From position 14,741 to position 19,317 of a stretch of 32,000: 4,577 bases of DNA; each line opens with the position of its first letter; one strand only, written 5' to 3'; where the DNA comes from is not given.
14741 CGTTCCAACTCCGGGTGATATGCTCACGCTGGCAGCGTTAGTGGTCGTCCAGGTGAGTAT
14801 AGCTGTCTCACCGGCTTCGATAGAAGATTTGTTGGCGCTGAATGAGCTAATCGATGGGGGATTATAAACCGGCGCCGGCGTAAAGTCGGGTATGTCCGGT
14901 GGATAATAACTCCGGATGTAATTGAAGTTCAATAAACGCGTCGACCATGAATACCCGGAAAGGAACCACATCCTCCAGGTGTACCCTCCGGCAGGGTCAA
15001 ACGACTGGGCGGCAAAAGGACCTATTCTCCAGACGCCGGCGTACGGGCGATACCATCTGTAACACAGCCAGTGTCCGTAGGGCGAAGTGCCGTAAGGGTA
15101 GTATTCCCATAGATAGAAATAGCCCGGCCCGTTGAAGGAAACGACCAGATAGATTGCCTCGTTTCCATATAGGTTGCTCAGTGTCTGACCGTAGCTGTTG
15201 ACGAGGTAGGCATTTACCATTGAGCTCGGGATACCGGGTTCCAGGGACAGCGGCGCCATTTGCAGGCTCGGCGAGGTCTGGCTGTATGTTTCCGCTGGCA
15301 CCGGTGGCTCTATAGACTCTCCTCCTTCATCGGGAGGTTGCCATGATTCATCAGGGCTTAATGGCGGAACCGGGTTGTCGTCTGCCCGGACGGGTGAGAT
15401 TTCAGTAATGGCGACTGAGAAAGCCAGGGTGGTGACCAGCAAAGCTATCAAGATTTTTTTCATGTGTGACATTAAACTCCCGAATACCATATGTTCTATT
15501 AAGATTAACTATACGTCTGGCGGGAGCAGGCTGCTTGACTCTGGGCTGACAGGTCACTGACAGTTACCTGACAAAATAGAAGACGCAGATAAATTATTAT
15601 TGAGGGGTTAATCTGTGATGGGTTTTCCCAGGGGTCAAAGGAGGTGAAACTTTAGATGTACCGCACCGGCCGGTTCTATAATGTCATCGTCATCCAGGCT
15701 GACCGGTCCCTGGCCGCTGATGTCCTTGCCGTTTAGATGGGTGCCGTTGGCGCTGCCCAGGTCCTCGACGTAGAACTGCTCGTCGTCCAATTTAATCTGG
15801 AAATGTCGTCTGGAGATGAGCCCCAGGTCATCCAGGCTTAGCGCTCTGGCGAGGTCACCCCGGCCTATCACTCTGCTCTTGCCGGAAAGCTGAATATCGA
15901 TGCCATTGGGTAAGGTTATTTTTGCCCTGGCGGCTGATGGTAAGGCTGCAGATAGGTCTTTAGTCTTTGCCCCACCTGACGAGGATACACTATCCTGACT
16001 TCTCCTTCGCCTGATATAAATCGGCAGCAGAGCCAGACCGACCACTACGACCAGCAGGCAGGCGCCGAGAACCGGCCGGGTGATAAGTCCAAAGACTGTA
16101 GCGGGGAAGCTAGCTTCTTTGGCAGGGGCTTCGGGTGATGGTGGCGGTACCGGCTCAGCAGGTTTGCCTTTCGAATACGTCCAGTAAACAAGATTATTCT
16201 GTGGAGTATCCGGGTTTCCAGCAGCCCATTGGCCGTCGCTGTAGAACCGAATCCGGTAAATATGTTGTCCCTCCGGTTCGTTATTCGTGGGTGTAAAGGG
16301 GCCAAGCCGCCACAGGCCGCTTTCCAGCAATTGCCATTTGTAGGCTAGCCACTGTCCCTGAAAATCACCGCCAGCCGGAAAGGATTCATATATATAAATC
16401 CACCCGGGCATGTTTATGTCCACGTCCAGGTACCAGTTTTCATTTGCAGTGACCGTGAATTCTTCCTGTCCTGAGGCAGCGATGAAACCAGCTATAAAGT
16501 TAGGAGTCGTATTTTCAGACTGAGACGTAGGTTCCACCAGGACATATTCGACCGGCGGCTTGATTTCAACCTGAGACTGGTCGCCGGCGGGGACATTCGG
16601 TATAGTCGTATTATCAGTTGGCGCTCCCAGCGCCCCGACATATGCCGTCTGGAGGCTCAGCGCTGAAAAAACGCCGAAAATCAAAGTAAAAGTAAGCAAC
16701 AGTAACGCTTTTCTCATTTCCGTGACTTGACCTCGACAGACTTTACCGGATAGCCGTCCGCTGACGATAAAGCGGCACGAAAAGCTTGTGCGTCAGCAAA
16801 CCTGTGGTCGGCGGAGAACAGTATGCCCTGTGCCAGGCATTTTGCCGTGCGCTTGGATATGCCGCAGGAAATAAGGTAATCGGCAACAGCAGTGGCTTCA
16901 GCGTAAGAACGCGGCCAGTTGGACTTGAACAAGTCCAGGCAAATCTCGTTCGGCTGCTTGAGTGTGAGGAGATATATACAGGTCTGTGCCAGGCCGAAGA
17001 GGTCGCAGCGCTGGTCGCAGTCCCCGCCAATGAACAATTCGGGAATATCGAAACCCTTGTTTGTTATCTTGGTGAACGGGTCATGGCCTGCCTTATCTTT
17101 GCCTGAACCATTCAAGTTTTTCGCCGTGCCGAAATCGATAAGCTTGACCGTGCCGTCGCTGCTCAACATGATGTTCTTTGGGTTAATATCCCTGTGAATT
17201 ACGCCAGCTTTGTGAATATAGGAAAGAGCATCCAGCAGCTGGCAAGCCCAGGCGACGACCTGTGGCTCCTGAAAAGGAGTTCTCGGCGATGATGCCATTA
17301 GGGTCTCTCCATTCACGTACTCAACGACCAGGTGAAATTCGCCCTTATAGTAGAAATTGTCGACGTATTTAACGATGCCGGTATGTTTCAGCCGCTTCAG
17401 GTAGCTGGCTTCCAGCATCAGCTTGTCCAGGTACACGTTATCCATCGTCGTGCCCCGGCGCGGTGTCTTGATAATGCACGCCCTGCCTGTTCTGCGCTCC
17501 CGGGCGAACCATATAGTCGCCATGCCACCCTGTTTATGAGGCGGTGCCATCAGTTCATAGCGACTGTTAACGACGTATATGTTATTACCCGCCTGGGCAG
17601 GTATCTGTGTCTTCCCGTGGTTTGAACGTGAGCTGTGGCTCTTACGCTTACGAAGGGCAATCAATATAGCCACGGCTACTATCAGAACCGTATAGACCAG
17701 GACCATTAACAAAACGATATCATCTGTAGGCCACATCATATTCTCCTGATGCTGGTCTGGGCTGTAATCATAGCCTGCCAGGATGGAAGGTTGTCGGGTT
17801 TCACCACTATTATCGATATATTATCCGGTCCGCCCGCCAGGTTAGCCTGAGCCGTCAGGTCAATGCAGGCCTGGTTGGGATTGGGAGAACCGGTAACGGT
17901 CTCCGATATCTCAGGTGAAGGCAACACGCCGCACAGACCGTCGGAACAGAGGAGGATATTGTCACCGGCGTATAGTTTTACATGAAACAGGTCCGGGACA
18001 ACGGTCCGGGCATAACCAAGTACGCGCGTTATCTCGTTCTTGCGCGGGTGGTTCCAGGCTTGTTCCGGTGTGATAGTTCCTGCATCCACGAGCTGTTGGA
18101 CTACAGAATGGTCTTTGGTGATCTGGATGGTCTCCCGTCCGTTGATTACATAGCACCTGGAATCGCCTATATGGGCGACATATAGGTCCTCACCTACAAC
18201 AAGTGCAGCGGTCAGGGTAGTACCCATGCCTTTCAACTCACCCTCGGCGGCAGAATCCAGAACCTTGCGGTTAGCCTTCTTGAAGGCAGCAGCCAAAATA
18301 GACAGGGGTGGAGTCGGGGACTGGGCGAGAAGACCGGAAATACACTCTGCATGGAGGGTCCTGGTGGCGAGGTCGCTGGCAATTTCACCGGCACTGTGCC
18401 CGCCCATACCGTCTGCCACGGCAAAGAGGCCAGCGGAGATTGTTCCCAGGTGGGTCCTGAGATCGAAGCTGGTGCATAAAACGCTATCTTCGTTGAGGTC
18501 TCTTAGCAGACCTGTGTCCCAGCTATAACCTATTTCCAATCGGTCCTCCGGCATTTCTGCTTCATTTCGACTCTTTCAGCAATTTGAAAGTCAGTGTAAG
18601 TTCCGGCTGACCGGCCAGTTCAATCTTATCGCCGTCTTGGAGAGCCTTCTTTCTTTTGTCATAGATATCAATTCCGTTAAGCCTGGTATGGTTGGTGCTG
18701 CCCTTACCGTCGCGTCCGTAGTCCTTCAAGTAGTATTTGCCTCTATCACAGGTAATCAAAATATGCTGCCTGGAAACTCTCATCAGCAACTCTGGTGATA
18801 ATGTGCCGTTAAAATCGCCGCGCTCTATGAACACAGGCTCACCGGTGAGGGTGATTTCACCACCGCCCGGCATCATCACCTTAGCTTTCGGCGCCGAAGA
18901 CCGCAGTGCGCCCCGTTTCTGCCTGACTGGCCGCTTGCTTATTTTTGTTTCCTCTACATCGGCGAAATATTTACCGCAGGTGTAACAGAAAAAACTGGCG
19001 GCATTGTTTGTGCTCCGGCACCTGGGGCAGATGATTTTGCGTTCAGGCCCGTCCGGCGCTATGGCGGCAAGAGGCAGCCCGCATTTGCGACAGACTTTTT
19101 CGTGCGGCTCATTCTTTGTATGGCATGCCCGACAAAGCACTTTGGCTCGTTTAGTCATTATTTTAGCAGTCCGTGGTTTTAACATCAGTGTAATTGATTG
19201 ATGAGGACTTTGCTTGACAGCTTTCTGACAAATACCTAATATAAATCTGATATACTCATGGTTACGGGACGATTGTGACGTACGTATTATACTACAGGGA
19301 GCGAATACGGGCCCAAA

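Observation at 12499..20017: Seven-gene phosphothreonine-signalling locus: ectodomain-less membrane Hanks kinase + PP2C + five FHA proteins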

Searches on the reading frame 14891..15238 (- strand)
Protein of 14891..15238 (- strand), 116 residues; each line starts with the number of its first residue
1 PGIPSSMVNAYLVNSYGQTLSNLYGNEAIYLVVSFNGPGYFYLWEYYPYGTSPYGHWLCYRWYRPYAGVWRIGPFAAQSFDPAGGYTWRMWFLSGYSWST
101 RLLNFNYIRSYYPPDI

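Call 36: search_protein_representatives(alignment_id=A3)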
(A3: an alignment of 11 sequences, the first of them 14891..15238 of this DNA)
Query: 11 sequences, 116 profile positions. Proteins with E-value up to 0.001 (for the whole library): 84; up to 1e-10: 56; up to 1e-30: 5. The best 84 are listed.
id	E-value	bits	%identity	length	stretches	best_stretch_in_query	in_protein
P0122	4.0e-58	210.6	-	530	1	1-116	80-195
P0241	7.9e-52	190.3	-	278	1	1-116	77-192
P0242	1.1e-41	157.6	-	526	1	4-116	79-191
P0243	6.3e-36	139.0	-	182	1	1-79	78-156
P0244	2.2e-32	127.7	-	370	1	12-113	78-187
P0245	2.0e-30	121.3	-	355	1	11-110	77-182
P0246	1.2e-29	118.8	-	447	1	7-114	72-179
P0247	7.0e-29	116.3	-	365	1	12-113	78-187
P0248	3.3e-28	114.2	-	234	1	1-111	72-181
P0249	6.6e-28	113.2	-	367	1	12-111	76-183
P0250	9.3e-28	112.7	-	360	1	12-113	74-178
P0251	1.6e-27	111.9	-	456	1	17-108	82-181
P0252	4.3e-27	110.6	-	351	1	15-108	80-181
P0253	5.8e-27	110.2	-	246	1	7-113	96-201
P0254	3.2e-26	107.8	-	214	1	32-110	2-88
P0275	5.3e-21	90.9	-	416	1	9-113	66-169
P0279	2.9e-19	85.3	-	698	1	6-109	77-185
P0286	2.0e-15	72.9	-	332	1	1-108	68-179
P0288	5.0e-14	68.5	-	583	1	9-109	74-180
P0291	1.4e-12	63.8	-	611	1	9-111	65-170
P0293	2.1e-11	60.0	-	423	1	5-110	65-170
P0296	1.7e-10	57.1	-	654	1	10-109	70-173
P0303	1.1e-06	44.8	-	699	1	8-108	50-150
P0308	3.1e-06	43.3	-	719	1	8-111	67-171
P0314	3.7e-05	39.8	-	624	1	7-109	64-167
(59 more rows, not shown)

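Call 55: predict_structure(alignment_id=A6)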
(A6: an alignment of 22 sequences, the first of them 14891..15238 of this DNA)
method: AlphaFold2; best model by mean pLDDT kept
length: 116 residues; sequences in the alignment: 22
mean_pLDDT: 82.7   pTM: 0.74
mean pLDDT of the five models: 82.7, 82.4, 81.9, 80.4, 79.3
residues with pLDDT >= 90: 39; 70-90: 57; 50-70: 19; < 50: 1
segments of 3 or more residues with pLDDT < 50: none
pLDDT, mean of each block of 10 residues (from residue 1): 76 91 86 92 80 69 91 83 84 88 85 57
secondary structure, 60 per line:
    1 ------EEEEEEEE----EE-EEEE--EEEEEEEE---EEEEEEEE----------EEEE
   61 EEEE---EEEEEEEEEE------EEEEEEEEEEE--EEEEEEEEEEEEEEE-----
elements in order: E7-14 E22-25 E28-35 E39-46 E57-64 E68-77 E84-94 E97-111

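Call 59: fold_search(model_id=the predicted structure, library=pdb)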
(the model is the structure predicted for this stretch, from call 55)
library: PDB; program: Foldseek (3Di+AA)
matches with E <= 10: 1117; with E <= 0.001: 0
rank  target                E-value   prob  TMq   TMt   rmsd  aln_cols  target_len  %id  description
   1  3frp_G                8.5e-03  0.99  0.44  0.27   6.0       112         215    8  Crystal Structure of Cobra Venom Factor, a Co-factor for C3- and C5 convertase CVFBb (released 2009-04-28)
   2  2xwx_A                1.5e-02  1.00  0.60  0.21   4.1       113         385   11  Vibrio cholerae colonization factor GbpA crystal structure (released 2011-11-16)
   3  6pal_B                1.5e-02  1.00  0.52  0.18   5.7       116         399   14  Bacteroides uniformis endo-laminarinase BuGH158 from the beta(1,3)-glucan utilization locus (released 2020-04-01)
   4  8enu_H                1.9e-02  0.91  0.34  0.08   7.1       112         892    7  Structure of the C3bB proconvertase in complex with lufaxin (released 2023-08-09)
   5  9u62_D                2.4e-02  0.93  0.39  0.08   6.7       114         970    8  AP pathways C3 convertase C3bBbP and C3 complex (released 2026-01-14)
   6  6pal_A                2.8e-02  0.99  0.50  0.17   5.9       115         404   14  Bacteroides uniformis endo-laminarinase BuGH158 from the beta(1,3)-glucan utilization locus (released 2020-04-01)
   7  9x53                  3.0e-02  1.00  0.64  0.56   4.7       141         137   12  Crystal structure of RhoGDI2 in complex with Compound HR3119 (released 2025-10-29)
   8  8gul_A                3.2e-02  1.00  0.61  0.18   4.7       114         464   14  Chitin-active AA10 LPMO (GbpA) complexed with Cu(II) from Vibrio campbellii (released 2023-06-21)
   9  9o6n_A                3.3e-02  0.99  0.48  0.29   5.5       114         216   12  Structure of Siglec-10 (released 2026-02-25)
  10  2n80_MODEL_1_B        3.7e-02  1.00  0.63  0.45   4.9       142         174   15  p75NTR DD:RhoGDI (released 2015-12-23)
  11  7ptp_A                3.7e-02  1.00  0.55  0.11   4.4       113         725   11  In-situ structure of pentameric S-layer protein (released 2021-12-15)
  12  9p26                  3.7e-02  0.99  0.49  0.17   6.1       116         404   14  Crystal structure of GH158(Pro) at 1.40 angstrom resolution (released 2026-03-11)
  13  8p4l_A                3.7e-02  0.92  0.40  0.12  14.3       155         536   13  Beta-N-acetylgalactosaminidase from Niabella aurantiaca (released 2024-01-17)
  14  5axh_A                4.5e-02  1.00  0.58  0.14   4.0       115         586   10  Crystal structure of thermophilic dextranase from Thermoanaerobacter pseudethanolicus, D312G mutant in complex with is (released 2015-11-11)
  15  5fo9_B                4.5e-02  0.84  0.35  0.08   7.2       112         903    7  Crystal Structure of Human Complement C3b in Complex with CR1 (CCP15- 17) (released 2016-04-06)
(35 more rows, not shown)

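Call 67: list_cluster_members(proteins=[P0275, P0279, P0286, P0288, P0291, P0293, P0296, P0303, P0308, P0314])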
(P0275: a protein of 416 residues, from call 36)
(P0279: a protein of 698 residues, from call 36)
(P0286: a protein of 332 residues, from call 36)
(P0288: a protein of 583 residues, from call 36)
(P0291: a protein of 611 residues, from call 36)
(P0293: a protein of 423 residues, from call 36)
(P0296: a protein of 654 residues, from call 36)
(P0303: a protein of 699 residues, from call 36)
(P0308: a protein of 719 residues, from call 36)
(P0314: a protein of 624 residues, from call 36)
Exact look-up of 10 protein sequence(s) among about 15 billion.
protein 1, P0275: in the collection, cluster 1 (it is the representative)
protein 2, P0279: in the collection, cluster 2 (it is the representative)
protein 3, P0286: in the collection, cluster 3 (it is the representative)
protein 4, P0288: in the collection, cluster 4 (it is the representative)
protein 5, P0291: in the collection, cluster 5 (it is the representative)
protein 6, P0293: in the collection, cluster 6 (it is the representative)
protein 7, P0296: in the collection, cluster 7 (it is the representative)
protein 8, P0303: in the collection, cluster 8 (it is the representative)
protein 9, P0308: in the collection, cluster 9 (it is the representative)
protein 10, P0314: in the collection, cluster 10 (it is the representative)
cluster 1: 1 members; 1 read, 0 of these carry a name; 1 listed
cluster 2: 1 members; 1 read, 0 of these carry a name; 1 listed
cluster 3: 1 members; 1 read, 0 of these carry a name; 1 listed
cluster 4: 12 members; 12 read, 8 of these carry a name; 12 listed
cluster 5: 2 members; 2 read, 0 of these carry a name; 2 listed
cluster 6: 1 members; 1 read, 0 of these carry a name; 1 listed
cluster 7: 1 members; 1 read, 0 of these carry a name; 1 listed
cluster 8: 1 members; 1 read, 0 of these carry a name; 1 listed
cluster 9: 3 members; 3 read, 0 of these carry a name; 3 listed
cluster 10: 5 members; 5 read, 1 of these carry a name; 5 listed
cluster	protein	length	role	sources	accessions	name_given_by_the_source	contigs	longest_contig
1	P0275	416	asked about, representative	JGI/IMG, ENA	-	-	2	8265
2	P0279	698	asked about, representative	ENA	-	-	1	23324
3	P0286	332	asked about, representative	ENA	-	-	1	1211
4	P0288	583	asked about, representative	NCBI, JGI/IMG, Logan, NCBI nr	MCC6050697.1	MAG: hypothetical protein LM580_08310 [Thermofilum sp.] | hypothetical protein | hypothetical protein [Thermofilum sp.]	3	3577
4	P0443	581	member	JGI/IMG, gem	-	hypothetical protein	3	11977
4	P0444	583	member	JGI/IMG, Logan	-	hypothetical protein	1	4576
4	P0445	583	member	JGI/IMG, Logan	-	hypothetical protein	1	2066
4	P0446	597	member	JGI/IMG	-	hypothetical protein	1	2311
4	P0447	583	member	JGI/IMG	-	hypothetical protein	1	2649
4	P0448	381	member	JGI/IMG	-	hypothetical protein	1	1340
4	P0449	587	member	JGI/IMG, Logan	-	hypothetical protein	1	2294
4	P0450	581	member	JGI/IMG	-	-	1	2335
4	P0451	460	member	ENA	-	-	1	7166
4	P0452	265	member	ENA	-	-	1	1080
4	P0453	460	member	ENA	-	-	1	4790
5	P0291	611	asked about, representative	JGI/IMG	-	-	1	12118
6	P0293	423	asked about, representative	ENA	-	-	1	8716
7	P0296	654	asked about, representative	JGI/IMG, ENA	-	-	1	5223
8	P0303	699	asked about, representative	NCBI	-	-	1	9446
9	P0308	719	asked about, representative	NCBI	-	-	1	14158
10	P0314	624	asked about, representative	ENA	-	-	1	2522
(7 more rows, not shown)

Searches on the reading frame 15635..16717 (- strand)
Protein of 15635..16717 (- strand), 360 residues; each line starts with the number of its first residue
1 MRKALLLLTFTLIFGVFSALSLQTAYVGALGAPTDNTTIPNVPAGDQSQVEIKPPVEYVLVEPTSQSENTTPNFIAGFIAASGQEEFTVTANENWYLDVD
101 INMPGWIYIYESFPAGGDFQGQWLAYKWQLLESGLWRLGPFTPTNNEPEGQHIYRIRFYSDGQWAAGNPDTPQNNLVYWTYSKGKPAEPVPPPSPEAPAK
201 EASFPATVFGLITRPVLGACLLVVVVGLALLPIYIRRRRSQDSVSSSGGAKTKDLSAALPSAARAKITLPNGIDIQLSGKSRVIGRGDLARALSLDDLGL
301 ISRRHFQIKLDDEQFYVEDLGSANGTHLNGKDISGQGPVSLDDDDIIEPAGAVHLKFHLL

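Call 3: search_protein_families(library=pfam, proteins=[window:15635-16717:-], max_evalue=0.01)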
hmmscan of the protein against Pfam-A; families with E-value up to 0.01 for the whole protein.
window:15635-16717:- (360 aa): 2 families
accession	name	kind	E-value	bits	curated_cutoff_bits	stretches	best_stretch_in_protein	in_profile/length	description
PF00498.31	FHA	-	2.2e-14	54.1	20.7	1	283-347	2-64/67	FHA domain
PF16697.10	Yop-YscD_cpl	-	5e-08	33.5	33.2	1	271-357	8-90/94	Inner membrane component of T3SS, cytoplasmic domain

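Call 43: find_homologous_proteins(query=window:15635-16717:-, max_evalue=0.00001)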
Query window:15635-16717:- (360 aa): 238 proteins with E <= 0.00001 among 8000 candidates; the best 120 are listed.
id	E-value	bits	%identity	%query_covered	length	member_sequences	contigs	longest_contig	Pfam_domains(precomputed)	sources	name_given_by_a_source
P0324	3.3e-225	765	93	100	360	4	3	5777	PF00498.32,PF16697.11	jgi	jgi:hypothetical protein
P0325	2.5e-214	729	88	100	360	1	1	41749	PF00498.32,PF16697.11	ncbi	ncbi:MAG: FHA domain-containing protein [Dehalococcoidia bacterium]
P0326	3.9e-210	715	87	100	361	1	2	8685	PF00498.32,PF16697.11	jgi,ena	jgi:hypothetical protein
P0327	2.1e-209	713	87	100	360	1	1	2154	PF00498.32,PF16697.11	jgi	jgi:hypothetical protein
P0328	2.4e-205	700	84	100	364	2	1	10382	PF00498.32,PF16697.11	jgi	jgi:hypothetical protein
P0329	2.4e-205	700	85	100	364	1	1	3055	PF00498.32,PF16697.11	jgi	-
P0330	1.1e-203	694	87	100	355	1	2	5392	PF00498.32,PF16697.11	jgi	jgi:hypothetical protein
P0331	1.2e-203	694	85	100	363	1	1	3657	PF00498.32,PF16697.11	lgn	-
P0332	4.9e-203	692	81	100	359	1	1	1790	PF00498.32,PF16697.11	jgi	jgi:hypothetical protein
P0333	9.4e-203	691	84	100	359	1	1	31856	PF00498.32,PF16697.11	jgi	jgi:hypothetical protein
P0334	1.3e-200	684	83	100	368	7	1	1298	PF00498.32,PF16697.11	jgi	jgi:hypothetical protein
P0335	1.1e-198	678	83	100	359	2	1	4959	PF00498.32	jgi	-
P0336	1.6e-197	674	84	100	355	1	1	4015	PF00498.32,PF16697.11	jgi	jgi:hypothetical protein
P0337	2.1e-196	670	81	100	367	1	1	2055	PF00498.32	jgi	jgi:hypothetical protein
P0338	1.8e-195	667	83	100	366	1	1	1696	PF00498.32,PF16697.11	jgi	-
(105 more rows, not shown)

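Call 63: search_protein_families(library=ncbifam, proteins=[window:15635-16717:-], max_evalue=0.001)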
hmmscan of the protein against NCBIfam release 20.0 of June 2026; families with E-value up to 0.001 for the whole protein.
window:15635-16717:- (360 aa): 4 families
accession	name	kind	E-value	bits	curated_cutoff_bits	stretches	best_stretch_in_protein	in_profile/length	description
NF049868.1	FhaB_Rv0019c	equivalog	6e-11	42.6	125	1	271-342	77-146/158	FHA domain-containing protein FhaB/FipA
NF052573.1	HisKinEspAMyxo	equivalog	1.3e-06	26.8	1400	1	273-335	39-100/755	serine histidine kinase EspA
NF041660.2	oxygluDhInhib_OdhI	equivalog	1.8e-06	27.9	200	1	293-333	68-107/130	oxoglutarate dehydrogenase inhibitor Odhl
TIGR03354.1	VI_FHA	hypoth_equivalog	1.2e-05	25.4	120.25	1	278-347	22-92/420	type VI secretion system-associated FHA domain protein TagH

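Call 64: search_protein_families(library=padloc, proteins=[window:15635-16717:-], max_evalue=0.001)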
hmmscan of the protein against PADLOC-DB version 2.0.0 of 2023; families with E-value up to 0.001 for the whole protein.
window:15635-16717:- (360 aa): 0 families

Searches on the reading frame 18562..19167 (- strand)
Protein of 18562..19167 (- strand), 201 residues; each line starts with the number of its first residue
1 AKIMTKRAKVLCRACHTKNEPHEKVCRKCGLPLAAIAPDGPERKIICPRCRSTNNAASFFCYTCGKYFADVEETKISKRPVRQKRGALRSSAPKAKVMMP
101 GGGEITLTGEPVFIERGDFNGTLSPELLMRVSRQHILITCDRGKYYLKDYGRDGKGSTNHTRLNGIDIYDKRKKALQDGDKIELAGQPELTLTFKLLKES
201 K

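Call 3: search_protein_families(library=pfam, proteins=[window:18562-19167:-], max_evalue=0.01)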
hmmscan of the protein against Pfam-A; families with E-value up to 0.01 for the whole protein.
window:18562-19167:- (201 aa): 4 families
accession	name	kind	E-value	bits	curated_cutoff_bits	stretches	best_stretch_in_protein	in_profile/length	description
PF00498.31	FHA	-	3.4e-09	37.5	20.7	1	130-184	17-66/67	FHA domain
PF12773.13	DZR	-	1.8e-07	31.7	27.3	1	12-65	1-45/45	Double zinc ribbon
PF18912.6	DZR_2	-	5.9e-06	26.5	27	0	5-50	17-55/56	Double zinc ribbon domain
PF13240.11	Zn_Ribbon_1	-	0.00076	19.6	25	1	12-33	2-23/23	zinc-ribbon domain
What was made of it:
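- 18562..19158 (-): Gene Z. Cytosolic double-zinc-ribbon plus FHA protein, 198 aa, and the first gene of the operon. Pfam DZR and FHA (call 3).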

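Call 63: search_protein_families(library=ncbifam, proteins=[window:18562-19158:-], max_evalue=0.001)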
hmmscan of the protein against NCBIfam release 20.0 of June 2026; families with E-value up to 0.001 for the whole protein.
window:18562-19158:- (198 aa): 0 families

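Call 64: search_protein_families(library=padloc, proteins=[window:18562-19158:-], max_evalue=0.001)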
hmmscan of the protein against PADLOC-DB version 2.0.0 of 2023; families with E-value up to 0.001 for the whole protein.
window:18562-19158:- (198 aa): 0 families
